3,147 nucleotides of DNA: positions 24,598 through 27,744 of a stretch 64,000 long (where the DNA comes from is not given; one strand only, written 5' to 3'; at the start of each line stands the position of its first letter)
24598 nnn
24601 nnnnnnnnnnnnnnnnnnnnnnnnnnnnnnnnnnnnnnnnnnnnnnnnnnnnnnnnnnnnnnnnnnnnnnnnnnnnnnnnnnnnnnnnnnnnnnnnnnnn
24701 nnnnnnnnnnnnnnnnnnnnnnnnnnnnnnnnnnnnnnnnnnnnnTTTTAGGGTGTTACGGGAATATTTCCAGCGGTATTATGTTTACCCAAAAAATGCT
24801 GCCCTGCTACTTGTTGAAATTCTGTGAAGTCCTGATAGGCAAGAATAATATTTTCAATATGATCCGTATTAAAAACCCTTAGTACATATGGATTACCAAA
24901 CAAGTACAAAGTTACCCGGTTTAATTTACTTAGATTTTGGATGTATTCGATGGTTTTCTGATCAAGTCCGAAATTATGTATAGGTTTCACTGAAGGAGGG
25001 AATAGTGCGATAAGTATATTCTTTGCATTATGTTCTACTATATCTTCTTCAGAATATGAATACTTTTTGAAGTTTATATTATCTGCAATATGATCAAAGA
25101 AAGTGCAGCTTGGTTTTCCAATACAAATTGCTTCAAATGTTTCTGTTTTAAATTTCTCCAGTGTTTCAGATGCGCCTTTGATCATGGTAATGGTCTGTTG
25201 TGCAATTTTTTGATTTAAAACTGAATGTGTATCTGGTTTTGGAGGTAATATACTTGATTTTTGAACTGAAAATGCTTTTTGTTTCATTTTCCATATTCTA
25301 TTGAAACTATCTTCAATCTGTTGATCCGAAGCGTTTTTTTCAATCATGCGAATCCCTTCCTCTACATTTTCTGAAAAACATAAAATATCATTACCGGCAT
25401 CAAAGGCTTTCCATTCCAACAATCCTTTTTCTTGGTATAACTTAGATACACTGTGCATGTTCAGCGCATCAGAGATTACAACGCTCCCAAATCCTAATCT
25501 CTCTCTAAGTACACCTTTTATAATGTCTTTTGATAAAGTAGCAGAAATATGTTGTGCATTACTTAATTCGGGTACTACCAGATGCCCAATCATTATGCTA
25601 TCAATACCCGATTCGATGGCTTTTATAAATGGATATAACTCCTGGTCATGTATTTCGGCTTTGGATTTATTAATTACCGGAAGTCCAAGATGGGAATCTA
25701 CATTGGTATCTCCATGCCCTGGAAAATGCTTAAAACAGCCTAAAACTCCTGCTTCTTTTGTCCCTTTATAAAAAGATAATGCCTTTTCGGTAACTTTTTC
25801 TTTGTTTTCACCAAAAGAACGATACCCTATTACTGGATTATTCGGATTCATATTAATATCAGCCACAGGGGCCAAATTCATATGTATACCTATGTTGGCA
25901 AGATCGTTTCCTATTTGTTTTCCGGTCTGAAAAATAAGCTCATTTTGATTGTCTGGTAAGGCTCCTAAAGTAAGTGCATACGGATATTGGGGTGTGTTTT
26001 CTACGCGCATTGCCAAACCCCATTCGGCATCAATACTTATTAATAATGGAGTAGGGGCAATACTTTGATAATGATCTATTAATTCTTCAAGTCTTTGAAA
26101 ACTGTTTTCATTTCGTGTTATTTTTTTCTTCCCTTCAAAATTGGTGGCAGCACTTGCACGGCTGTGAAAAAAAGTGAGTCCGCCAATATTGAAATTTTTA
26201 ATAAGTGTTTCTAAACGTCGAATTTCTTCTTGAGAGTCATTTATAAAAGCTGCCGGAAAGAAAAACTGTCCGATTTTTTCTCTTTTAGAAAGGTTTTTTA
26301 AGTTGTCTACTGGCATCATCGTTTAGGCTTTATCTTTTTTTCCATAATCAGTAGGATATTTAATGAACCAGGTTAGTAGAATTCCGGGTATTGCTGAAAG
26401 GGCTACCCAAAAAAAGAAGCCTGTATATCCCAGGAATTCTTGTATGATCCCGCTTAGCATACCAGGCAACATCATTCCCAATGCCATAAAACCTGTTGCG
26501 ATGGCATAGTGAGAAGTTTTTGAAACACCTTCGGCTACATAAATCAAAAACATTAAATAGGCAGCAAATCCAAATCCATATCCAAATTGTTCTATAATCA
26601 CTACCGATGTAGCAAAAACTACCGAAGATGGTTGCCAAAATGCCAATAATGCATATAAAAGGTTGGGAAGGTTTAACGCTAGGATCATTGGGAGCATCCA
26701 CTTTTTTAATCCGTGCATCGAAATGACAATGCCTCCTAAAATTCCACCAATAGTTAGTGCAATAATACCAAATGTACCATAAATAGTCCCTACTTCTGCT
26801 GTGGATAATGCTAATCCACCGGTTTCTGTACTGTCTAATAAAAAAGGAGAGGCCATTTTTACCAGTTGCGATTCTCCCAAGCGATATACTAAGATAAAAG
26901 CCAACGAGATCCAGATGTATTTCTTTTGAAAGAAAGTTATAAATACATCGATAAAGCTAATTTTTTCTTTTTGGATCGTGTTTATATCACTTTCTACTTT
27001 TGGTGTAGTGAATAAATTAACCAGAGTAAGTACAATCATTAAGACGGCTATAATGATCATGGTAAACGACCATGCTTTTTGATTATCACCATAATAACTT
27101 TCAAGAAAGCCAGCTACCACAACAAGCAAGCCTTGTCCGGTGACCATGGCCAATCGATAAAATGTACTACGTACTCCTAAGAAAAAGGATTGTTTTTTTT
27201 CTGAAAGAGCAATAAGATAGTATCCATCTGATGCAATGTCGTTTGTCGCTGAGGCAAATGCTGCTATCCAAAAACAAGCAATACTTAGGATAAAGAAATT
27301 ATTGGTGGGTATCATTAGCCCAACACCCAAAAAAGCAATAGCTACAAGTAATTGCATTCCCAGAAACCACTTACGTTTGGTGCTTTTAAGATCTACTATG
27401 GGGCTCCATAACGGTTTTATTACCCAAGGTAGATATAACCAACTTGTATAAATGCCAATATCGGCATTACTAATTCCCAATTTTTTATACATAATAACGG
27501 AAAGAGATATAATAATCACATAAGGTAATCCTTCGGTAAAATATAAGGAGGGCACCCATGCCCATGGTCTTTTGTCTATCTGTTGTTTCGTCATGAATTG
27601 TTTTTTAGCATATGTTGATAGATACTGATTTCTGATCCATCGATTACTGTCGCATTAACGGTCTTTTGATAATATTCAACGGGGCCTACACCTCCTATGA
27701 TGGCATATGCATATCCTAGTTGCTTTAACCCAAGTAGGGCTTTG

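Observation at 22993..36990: SusC/SusD pair joined to a cytoplasmic anhydro-muropeptide recycling module: candidate peptidoglycan-fragment utilization locus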

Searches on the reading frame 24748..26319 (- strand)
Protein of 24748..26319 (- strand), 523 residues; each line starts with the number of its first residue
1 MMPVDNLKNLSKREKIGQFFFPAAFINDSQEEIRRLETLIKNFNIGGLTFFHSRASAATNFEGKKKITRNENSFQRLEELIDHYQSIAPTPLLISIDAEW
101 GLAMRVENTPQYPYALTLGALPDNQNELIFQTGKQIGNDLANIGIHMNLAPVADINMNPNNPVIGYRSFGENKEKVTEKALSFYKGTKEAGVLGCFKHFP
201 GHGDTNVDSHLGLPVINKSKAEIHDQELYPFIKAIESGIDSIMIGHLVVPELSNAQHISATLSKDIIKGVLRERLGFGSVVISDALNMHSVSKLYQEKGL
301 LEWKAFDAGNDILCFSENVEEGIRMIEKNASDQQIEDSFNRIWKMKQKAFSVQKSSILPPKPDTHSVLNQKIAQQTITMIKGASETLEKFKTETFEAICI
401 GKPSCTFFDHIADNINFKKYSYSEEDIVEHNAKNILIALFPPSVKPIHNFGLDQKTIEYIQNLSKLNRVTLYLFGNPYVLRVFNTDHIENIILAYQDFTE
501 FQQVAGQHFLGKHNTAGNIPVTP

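Call 3: search_protein_families(library=pfam, proteins=[window:24748-26319:-], max_evalue=0.001)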
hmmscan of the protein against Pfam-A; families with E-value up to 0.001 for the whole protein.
window:24748-26319:- (523 aa): 1 family
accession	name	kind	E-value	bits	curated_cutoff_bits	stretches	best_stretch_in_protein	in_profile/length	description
PF00933.27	Glyco_hydro_3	-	6.1e-66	223.4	27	1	13-343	3-314/316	Glycosyl hydrolase family 3 N terminal domain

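Call 4: search_protein_families(library=ncbifam, proteins=[window:24748-26319:-], max_evalue=0.001)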
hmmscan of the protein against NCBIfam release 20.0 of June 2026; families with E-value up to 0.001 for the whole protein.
window:24748-26319:- (523 aa): 6 families
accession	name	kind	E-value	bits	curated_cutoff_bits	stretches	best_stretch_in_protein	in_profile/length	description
NF003740.0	PRK05337.1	equivalog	6.2e-46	157.1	207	1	68-351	34-315/340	beta-N-acetylhexosaminidase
NF052329.1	XyloArabinsidase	equivalog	1.1e-15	56.9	1050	1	110-292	109-281/750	beta-xylosidase/alpha-l-arabinosidase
NF052331.1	Bet13-16Glucosase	equivalog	2.6e-09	35.8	1330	1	90-348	75-332/750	exo-beta-d-1,3/1,6-glucosidase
NF052330.1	BetGlucosiCelf0468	equivalog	9.4e-06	24.1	1300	1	126-353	69-284/817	beta-d-glucosidase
NF011678.0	PRK15098.1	equivalog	1.4e-05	23.7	666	1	112-285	120-288/765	beta-glucosidase BglX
NF041579.1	betaxyl_Flavo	equivalog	0.00034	18.9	1350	1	107-386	80-374/716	beta-xylosidase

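Call 37: search_solved_structures(query=window:24748-26319:-, max_evalue=1e-10, show_alignments=1)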
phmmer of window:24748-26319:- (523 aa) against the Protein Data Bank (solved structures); distinct sequences matched with E-value up to 1e-10: 26.
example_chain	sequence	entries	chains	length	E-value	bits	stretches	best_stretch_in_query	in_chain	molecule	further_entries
6k5j_A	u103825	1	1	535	2.3e-53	184.7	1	3-391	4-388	GH3 beta-N-acetylglucosaminidase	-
3bmx_A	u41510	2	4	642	3.8e-52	180.7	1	61-348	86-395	Uncharacterized lipoprotein ybbD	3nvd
3lk6_A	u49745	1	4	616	1.7e-51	178.6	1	61-348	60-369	Lipoprotein ybbD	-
4gyj_A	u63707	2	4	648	2e-51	178.3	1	61-348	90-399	Uncharacterized lipoprotein ybbD | Glycoside Hydrolase NagZ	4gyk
3sql_A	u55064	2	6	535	1.8e-48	168.6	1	82-356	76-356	Glycosyl hydrolase family 3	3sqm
4zm6_A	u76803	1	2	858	5e-45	157.2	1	9-388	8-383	N-acetyl-beta-D glucosaminidase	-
3tev_A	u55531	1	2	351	2.1e-43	151.9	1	69-314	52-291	Glycosyl hyrolase, family 3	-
3wo8_A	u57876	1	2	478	1.7e-30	109.3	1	91-314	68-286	Beta-N-acetylglucosaminidase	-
5bza_A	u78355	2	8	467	1.6e-28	102.8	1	93-313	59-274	Beta-N-acetylhexosaminidase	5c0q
6jti_A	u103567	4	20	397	8.4e-28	100.4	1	68-313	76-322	Beta-hexosaminidase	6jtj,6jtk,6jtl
7vi6_A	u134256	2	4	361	7.8e-27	97.2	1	67-347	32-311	Beta-N-acetylhexosaminidase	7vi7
5vqd_A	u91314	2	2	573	2.2e-25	92.5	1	75-383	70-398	Beta-glucoside phosphorylase BglX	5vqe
3gs6_A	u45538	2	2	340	2.7e-23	85.6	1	68-326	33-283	Beta-hexosaminidase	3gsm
2oxn_A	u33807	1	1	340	3.4e-23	85.2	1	69-326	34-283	Beta-hexosaminidase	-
1tr9_A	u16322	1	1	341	3.4e-23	85.2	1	69-326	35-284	Beta-hexosaminidase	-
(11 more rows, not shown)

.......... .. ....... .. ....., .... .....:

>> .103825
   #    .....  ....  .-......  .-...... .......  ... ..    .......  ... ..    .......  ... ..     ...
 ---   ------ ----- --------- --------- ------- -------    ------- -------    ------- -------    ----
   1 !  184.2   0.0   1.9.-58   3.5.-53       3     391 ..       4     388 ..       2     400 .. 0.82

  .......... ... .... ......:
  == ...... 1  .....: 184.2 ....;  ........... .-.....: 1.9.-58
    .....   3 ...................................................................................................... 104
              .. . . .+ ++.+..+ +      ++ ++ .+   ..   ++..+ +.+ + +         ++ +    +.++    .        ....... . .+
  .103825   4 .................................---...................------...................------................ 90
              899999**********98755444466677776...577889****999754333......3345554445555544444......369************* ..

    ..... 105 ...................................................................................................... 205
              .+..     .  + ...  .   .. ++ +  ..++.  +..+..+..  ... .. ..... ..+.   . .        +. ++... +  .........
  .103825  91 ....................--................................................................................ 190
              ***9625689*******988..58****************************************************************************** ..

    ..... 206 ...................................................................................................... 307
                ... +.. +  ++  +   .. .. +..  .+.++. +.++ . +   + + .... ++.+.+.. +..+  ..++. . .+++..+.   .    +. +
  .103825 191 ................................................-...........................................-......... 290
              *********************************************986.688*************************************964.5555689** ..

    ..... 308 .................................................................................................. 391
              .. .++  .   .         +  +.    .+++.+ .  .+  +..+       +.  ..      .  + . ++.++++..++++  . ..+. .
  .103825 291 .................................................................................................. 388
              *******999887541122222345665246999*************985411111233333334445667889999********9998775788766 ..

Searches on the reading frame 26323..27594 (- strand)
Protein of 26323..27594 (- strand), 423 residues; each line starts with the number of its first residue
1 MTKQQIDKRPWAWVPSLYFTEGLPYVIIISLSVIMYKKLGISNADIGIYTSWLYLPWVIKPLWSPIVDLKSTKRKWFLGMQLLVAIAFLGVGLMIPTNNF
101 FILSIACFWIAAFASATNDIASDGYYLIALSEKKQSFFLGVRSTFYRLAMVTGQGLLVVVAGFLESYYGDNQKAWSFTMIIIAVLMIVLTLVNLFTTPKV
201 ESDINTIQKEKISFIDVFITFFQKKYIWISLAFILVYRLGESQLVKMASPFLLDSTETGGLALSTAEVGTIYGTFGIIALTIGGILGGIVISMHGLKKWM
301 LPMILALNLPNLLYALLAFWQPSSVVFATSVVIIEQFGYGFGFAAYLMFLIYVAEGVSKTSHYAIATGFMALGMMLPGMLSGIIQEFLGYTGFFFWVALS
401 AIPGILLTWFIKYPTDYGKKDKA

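Call 3: search_protein_families(library=pfam, proteins=[window:26323-27594:-], max_evalue=0.001)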
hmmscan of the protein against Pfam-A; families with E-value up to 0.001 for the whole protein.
window:26323-27594:- (423 aa): 2 families
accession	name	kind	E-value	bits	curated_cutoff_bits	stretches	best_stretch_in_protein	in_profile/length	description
PF07690.21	MFS_1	-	1.2e-16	61.1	33.4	1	25-352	12-321/347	Major Facilitator Superfamily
PF03092.22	BT1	-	0.00012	21.3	22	1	27-388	8-381/432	BT1 family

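Call 4: search_protein_families(library=ncbifam, proteins=[window:26323-27594:-], max_evalue=0.001)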
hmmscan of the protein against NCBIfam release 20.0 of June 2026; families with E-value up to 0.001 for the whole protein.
window:26323-27594:- (423 aa): 4 families
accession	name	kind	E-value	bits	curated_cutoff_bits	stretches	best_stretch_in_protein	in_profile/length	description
TIGR00901.2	2A0125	subfamily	2.1e-55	188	350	1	16-409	11-416/417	AmpG family muropeptide MFS transporter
NF008867.0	PRK11902.1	equivalog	4.6e-36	124.7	656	1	17-412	21-404/419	muropeptide transporter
NF008238.0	PRK11010.1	equivalog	3.7e-30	105.2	756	1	17-421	20-412/492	muropeptide MFS transporter AmpG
TIGR02718.1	sider_RhtX_FptX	subfamily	4.5e-22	78.5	356.15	1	14-408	6-387/390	RhtX/FptX family siderophore transporter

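Call 68: search_solved_structures(query=window:26323-27594:-, max_evalue=0.001)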
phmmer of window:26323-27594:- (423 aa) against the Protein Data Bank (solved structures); distinct sequences matched with E-value up to 0.001: 4.
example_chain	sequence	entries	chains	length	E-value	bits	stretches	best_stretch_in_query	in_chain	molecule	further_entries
8zgz_A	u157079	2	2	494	3.6e-23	85.5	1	17-418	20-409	Protein AmpG | Muropeptide transporter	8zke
9c3f_A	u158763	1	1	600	9.8e-22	80.8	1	17-417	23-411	Anhydromuropeptide permease,Soluble cytochrome b562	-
9j9z_A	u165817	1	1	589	3.6e-16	62.4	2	220-418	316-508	Muropeptide transporter,Soluble cytochrome b562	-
8zbb_A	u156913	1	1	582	5e-16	62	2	220-418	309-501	Muropeptide transporter,Soluble cytochrome b562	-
